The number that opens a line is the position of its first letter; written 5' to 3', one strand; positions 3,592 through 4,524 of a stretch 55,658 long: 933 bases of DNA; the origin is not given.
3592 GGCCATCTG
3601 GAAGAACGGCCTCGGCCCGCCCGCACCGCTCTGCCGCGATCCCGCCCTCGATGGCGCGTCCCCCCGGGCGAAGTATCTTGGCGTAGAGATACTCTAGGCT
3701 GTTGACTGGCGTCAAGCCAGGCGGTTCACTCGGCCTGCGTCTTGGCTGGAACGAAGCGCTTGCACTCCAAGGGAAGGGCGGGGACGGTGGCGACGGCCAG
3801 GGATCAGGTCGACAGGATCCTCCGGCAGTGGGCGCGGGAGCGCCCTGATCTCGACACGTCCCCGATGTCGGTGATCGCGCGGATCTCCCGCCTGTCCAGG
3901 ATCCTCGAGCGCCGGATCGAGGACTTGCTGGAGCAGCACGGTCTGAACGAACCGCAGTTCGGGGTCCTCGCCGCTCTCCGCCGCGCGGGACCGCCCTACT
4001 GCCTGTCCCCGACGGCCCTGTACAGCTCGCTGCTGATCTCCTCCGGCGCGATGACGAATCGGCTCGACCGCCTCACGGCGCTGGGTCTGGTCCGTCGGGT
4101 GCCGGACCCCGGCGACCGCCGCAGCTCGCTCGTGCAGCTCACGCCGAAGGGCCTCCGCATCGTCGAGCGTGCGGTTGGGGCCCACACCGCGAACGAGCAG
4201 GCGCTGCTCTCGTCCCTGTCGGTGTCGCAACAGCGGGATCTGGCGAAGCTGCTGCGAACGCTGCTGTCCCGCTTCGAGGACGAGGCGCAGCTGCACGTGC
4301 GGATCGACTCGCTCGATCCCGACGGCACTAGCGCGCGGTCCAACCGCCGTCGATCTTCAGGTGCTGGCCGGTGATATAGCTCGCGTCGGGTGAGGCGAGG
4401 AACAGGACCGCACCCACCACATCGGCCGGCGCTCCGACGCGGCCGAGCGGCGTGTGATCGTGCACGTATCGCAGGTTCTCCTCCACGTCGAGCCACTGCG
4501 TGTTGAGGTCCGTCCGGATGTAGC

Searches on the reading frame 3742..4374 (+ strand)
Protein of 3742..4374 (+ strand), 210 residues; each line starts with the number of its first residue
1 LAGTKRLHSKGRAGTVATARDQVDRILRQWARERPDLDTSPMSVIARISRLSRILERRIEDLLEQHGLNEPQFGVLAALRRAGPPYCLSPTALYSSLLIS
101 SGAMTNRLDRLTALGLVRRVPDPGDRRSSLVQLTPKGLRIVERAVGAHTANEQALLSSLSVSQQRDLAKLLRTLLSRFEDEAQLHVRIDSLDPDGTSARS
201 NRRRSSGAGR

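Call 6: search_protein_families(library=pfam, proteins=[window:3742-4374:+])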
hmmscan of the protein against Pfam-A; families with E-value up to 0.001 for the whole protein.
window:3742-4374:+ (210 aa): 3 families
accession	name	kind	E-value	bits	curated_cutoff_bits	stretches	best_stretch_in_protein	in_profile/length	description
PF12802.13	MarR_2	-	1.4e-15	57.6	27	1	66-128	1-61/61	MarR family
PF01047.28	MarR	-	7.3e-11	42.2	24.6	1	68-128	1-58/59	MarR family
PF13463.12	HTH_27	-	8.8e-05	23.1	22.2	1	108-137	39-68/68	Winged helix DNA-binding domain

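Call 16: find_homologous_proteins(query=window:3787-4371:+, max_evalue=1e-20)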
Query seq(195 aa) (195 aa): 3338 proteins with E <= 1e-20 among 5519 candidates; the best 120 are listed.
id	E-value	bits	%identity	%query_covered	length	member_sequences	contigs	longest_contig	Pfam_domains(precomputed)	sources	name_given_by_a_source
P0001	1.7e-114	398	98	100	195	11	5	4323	PF01047.29,PF12802.14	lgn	-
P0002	5.8e-95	334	86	92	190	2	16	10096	PF01047.29,PF13463.13,PF12802.14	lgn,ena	-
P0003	2.6e-85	303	77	99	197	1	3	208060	PF01047.29,PF13463.13,PF12802.14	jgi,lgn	jgi:DNA-binding MarR family transcriptional regulator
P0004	9.6e-84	297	78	91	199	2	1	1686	PF01047.29,PF13463.13,PF12802.14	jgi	jgi:DNA-binding MarR family transcriptional regulator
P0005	4.8e-83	295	76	98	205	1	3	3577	PF01047.29,PF12802.14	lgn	-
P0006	3.6e-82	292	75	99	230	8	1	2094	PF01047.29,PF13463.13,PF12802.14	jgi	jgi:DNA-binding MarR family transcriptional regulator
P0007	3.9e-82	292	79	95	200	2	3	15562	PF01047.29,PF13463.13,PF12802.14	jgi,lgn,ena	jgi:DNA-binding MarR family transcriptional regulator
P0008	1.5e-81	290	76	96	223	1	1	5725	PF01047.29,PF13463.13,PF12802.14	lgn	-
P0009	1.9e-81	290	76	96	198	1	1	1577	PF01047.29,PF13463.13,PF12802.14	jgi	-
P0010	2.2e-81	290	74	97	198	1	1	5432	PF01047.29,PF13463.13,PF12802.14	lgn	-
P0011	2.2e-81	290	76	95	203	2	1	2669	PF01047.29,PF13463.13,PF12802.14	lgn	-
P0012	1.3e-80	287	76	91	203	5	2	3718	PF01047.29,PF12802.14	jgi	jgi:DNA-binding MarR family transcriptional regulator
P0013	1.9e-80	287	73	95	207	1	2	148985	PF01047.29,PF13463.13,PF12802.14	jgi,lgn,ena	-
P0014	2.1e-80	287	76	90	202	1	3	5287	PF01047.29,PF12802.14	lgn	-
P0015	1.9e-79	283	76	95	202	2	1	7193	PF01047.29,PF13463.13,PF12802.14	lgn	-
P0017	8.0e-77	275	77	90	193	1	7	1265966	PF01047.29,PF13463.13,PF12802.14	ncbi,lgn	-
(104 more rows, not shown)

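Call 17: find_encoding_contigs(protein=P0003, flank=10000, max_places=3)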
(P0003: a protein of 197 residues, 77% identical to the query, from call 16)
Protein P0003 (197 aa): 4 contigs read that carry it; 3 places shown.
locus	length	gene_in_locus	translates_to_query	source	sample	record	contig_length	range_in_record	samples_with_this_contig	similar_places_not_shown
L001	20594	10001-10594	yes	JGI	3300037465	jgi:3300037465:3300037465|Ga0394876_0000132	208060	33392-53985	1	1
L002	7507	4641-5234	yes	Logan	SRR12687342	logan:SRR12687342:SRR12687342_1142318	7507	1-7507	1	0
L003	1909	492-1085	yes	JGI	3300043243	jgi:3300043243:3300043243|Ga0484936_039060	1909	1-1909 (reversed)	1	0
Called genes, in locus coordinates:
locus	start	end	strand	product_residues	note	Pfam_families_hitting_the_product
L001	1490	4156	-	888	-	PF00311:PEPcase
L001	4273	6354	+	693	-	PF05378:Hydant_A_N, PF01968:Hydantoinase_A, PF19278:Hydant_A_C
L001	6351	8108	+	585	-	PF02538:Hydantoinase_B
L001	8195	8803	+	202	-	PF06240:COXG, PF10604:Polyketide_cyc2, PF03364:Polyketide_cyc (faint)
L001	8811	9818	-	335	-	PF00296:Bac_luciferase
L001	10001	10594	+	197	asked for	PF01047:MarR, PF12802:MarR_2, PF13463:HTH_27 (faint)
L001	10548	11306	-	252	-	PF00106:adh_short, PF01370:Epimerase (weak), PF08659:KR, PF13561:adh_short_C2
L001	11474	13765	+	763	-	PF01315:Ald_Xan_dh_C, PF02738:MoCoBD_1, PF20256:MoCoBD_2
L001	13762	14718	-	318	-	PF00005:ABC_tran, PF08352:oligo_HPY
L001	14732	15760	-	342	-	PF00005:ABC_tran, PF13304:AAA_21, PF08352:oligo_HPY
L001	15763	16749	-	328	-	PF12911:OppC_N, PF00528:BPD_transp_1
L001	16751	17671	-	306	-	PF19300:BPD_transp_1_N (weak), PF00528:BPD_transp_1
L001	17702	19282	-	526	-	-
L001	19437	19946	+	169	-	PF02441:Flavoprotein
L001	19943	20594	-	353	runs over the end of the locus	PF07690:MFS_1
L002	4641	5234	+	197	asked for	PF01047:MarR, PF12802:MarR_2, PF13463:HTH_27 (faint)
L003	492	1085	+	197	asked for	PF01047:MarR, PF12802:MarR_2, PF13463:HTH_27 (faint)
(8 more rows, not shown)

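Call 18: find_encoding_contigs(protein=P0017, flank=10000, max_places=3)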
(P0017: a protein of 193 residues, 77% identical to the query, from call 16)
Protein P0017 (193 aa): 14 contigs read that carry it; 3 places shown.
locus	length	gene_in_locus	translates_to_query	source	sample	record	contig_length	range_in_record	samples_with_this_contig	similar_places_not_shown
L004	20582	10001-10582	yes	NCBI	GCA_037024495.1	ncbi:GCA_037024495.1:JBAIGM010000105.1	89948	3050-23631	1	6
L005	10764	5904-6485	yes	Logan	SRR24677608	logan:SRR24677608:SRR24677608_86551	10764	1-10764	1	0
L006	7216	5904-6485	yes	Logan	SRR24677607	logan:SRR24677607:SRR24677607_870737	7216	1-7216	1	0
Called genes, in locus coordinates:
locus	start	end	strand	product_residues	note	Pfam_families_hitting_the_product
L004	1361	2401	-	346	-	PF00311:PEPcase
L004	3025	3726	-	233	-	PF00311:PEPcase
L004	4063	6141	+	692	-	PF05378:Hydant_A_N, PF01968:Hydantoinase_A, PF19278:Hydant_A_C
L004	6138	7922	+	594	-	PF02538:Hydantoinase_B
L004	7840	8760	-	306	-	PF00701:DHDPS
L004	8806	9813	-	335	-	PF00296:Bac_luciferase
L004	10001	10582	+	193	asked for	PF01047:MarR, PF12802:MarR_2, PF13463:HTH_27 (weak)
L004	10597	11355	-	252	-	PF00106:adh_short, PF08659:KR, PF13561:adh_short_C2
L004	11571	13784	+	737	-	PF01315:Ald_Xan_dh_C, PF02738:MoCoBD_1, PF20256:MoCoBD_2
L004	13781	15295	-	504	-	PF00171:Aldedh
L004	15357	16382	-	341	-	PF00005:ABC_tran, PF08352:oligo_HPY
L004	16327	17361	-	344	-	PF00005:ABC_tran, PF13304:AAA_21 (weak), PF08352:oligo_HPY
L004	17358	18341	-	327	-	PF12911:OppC_N, PF00528:BPD_transp_1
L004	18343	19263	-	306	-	PF19300:BPD_transp_1_N (weak), PF00528:BPD_transp_1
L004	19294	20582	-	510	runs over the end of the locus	PF00496:SBP_bac_5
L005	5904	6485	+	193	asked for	PF01047:MarR, PF12802:MarR_2, PF13463:HTH_27 (weak)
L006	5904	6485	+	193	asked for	PF01047:MarR, PF12802:MarR_2, PF13463:HTH_27 (weak)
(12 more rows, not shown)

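Call 22: find_related_loci(query=window:3787-4371:+, collection=genome_contigs, flank=10000)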
Query seq(195 aa) (195 aa) in genome_contigs; peptide patterns used: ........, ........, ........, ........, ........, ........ (x = any residue, [..] = any of these).
600 stretches matched a pattern (row limit reached: there are more); 540 encode a relative of the query (tblastn E <= 1e-3); the best 80 are kept; 80 distinct loci.
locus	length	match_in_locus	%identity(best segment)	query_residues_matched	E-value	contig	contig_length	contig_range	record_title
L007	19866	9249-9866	68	1-194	4e-84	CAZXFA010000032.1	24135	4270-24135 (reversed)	MAG TPA_asm: uncultured Actinomycetes bacterium isolate SRP321284_co1_126 genome assembly, contig: NODE_2405_length_2413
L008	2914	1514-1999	67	6-167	4e-66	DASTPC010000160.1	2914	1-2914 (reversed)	MAG TPA_asm: Gaiellaceae bacterium isolate SMAG_U2187 k141_696377, whole genome shotgun sequence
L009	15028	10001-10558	64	4-191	6e-66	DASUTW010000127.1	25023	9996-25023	MAG TPA_asm: Actinomycetota bacterium isolate SMAG_U1773 k141_1075836, whole genome shotgun sequence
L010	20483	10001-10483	63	6-166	3e-63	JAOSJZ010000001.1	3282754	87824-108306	MAG: Gaiella sp. isolate FR_16 FR-Gaiella-1_s1, whole genome shotgun sequence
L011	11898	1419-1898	56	5-164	6e-52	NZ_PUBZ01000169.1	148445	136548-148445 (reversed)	Herpetosiphon llansteffanensis strain CA052B NODE_9_length_148445_cov_35_2239_ID_4158, whole genome shotgun sequence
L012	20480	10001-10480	55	5-164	5e-52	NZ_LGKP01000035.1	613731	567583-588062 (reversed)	Herpetosiphon geysericola strain DSM 7119 contig_2, whole genome shotgun sequence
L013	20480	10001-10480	56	6-165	4e-51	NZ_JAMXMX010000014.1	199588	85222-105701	Actinoallomurus spadix strain KCTC 9252 NODE_14_length_199588_cov_30.525206, whole genome shotgun sequence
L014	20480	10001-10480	55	5-164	5e-51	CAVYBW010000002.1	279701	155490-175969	MAG: uncultured Chloroflexia bacterium isolate MFD03066.bin.1.57 genome assembly, contig: contig_27353, whole genome sho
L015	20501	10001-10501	53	6-172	3e-51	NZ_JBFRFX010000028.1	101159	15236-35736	Cupriavidus sp. 2TAF22 SCAFFOLD_27, whole genome shotgun sequence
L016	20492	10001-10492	54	2-165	3e-50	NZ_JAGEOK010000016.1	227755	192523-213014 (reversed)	Actinomadura nitritigenes strain L46 NODE_16_length_227755_cov_18.559953, whole genome shotgun sequence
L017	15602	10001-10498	54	6-171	5e-50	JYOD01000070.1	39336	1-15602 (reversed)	Burkholderiaceae bacterium 16 contig70, whole genome shotgun sequence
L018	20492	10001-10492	52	2-165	8e-50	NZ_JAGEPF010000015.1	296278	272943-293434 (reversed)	Actinomadura violacea strain LCR2-06 NODE_15_length_296278_cov_23.130059, whole genome shotgun sequence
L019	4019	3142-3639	56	2-167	2e-49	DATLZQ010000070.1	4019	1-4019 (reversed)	MAG TPA_asm: Actinomycetota bacterium isolate SMAG_U13302 k141_58065, whole genome shotgun sequence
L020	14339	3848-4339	51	2-165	3e-49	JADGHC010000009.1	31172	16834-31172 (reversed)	MAG: Microbispora sp. isolate HOG44C NODE_634_length_31172_cov_22.790204, whole genome shotgun sequence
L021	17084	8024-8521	52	6-171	4e-49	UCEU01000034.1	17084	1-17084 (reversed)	Rhizobiales bacterium isolate AFS066368 genome assembly, contig: contig_34, whole genome shotgun sequence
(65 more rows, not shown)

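Call 25: search_solved_structures(query=window:3787-4371:+, max_evalue=0.001, show_alignments=2)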
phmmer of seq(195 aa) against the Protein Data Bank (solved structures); distinct sequences matched with E-value up to 0.001: 54.
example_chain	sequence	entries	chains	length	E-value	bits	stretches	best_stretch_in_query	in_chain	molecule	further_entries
8ylh_A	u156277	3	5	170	2.3e-41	144.8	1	5-159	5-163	Regulatory protein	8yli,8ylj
8ylf_A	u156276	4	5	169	1e-39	139.4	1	5-161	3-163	MarR family transcriptional regulator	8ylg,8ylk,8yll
2fbk_A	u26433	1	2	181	1.4e-19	73.8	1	9-164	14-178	transcriptional regulator, MarR family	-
5dd8_A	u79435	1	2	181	1.5e-19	73.7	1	9-164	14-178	Transcriptional regulator, MarR family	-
8ylm_A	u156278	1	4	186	1.5e-19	73.7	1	9-164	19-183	Transcriptional regulator, MarR family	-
7xl9_A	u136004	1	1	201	1.8e-19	73.5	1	9-164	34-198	Transcriptional regulator, MarR family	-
3vod_A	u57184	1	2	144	6.6e-12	48.8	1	36-157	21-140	Multiple antibiotic resistance protein marR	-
5h3r_A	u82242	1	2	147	6.8e-12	48.8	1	36-157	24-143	Multiple antibiotic resistance protein MarR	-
3voe_A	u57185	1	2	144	9.1e-12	48.4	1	36-157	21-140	Multiple antibiotic resistance protein marR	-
1jgs_A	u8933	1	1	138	1e-11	48.2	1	37-157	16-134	MULTIPLE ANTIBIOTIC RESISTANCE PROTEIN MARR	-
7kki_A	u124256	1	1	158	1.2e-11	48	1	31-161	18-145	Transcriptional regulator, MarR family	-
7krh_A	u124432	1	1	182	1.2e-11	48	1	31-161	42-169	Transcriptional regulator, MarR family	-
7kfo_A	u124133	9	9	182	1.8e-11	47.4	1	31-161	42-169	Transcriptional regulator, MarR family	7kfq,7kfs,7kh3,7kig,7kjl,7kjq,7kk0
3vb2_A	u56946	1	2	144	4.4e-11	46.1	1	36-157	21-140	Multiple antibiotic resistance protein marR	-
4jba_A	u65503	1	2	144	5.9e-11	45.7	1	36-157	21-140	Multiple antibiotic resistance protein MarR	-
9qdr_A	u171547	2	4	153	0.00076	22.6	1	26-126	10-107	MarR family transcriptional regulator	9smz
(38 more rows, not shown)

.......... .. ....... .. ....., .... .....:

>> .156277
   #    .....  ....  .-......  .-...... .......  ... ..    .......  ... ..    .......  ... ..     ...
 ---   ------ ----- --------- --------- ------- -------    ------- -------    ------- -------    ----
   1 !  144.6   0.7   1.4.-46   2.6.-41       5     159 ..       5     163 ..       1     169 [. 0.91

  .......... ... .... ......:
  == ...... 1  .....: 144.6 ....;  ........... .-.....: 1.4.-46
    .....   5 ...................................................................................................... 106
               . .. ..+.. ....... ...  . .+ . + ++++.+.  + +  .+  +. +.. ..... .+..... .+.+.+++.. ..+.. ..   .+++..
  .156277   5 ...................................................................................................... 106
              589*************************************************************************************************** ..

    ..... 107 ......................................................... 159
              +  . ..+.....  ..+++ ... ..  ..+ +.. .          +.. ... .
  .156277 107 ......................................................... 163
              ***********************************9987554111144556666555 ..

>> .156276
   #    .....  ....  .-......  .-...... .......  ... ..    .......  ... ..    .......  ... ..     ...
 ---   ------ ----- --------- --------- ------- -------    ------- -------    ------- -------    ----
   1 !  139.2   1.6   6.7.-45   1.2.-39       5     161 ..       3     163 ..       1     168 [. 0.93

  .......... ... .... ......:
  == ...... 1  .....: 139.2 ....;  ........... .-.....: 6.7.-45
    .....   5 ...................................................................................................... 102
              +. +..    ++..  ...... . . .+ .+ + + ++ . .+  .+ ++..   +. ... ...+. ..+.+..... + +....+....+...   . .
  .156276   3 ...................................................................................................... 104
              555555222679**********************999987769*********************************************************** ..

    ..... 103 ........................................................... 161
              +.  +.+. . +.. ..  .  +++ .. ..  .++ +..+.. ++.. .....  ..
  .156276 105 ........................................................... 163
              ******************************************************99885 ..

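Call 40: search_protein_families(library=ncbifam, proteins=[window:3787-4374:+], max_evalue=0.00001)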
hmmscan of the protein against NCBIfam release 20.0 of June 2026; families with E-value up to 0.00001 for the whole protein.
window:3787-4374:+ (195 aa): 6 families
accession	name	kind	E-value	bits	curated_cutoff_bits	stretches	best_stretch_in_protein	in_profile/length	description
NF008565.1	PRK11512.1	equivalog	8e-14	51.9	240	1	41-159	26-142/144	multiple antibiotic resistance transcriptional regulator MarR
NF008122.0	PRK10870.1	equivalog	7.7e-11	42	157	1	8-171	8-170/176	transcriptional repressor MprA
NF045593.1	bilirub_TF_BilQ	equivalog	9.9e-10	38.2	125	1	70-160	43-132/135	bilirubin utilization transcriptional regulator BilQ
NF041230.1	BagL_FevM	exception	2.4e-09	37.4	230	1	17-159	7-141/145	MarR family transcriptional regulator BagL/FevM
TIGR02337.1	HpaR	equivalog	5.4e-09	36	121.2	1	45-159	18-129/130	homoprotocatechuate degradation operon regulator HpaR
NF052438.1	TransRegRv0880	equivalog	1.4e-08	34.6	220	1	34-154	17-130/143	Rv0880 family HTH-type transcriptional regulator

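Call 60: predict_structure(alignment_id=A1)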
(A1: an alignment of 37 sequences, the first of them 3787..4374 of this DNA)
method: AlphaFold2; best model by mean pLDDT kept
length: 195 residues; sequences in the alignment: 37
mean_pLDDT: 81.9   pTM: 0.69
mean pLDDT of the five models: 81.9, 81.8, 81.3, 80.7, 77.9
residues with pLDDT >= 90: 79; 70-90: 75; 50-70: 34; < 50: 7
segments of 3 or more residues with pLDDT < 50: 183-186
pLDDT, mean of each block of 10 residues (from residue 1): 58 76 78 82 90 95 95 91 84 96 94 94 96 89 91 82 65 62 51 54
secondary structure, 60 per line:
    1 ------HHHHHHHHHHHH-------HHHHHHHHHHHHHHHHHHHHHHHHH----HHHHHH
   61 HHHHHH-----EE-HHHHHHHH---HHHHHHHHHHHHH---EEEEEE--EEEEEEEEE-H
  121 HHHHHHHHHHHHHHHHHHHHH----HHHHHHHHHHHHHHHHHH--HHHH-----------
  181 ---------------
elements in order: H7-18 H26-50 H55-66 H75-82 H86-98 E102-107 E110-118 H120-141 H146-163 H166-169
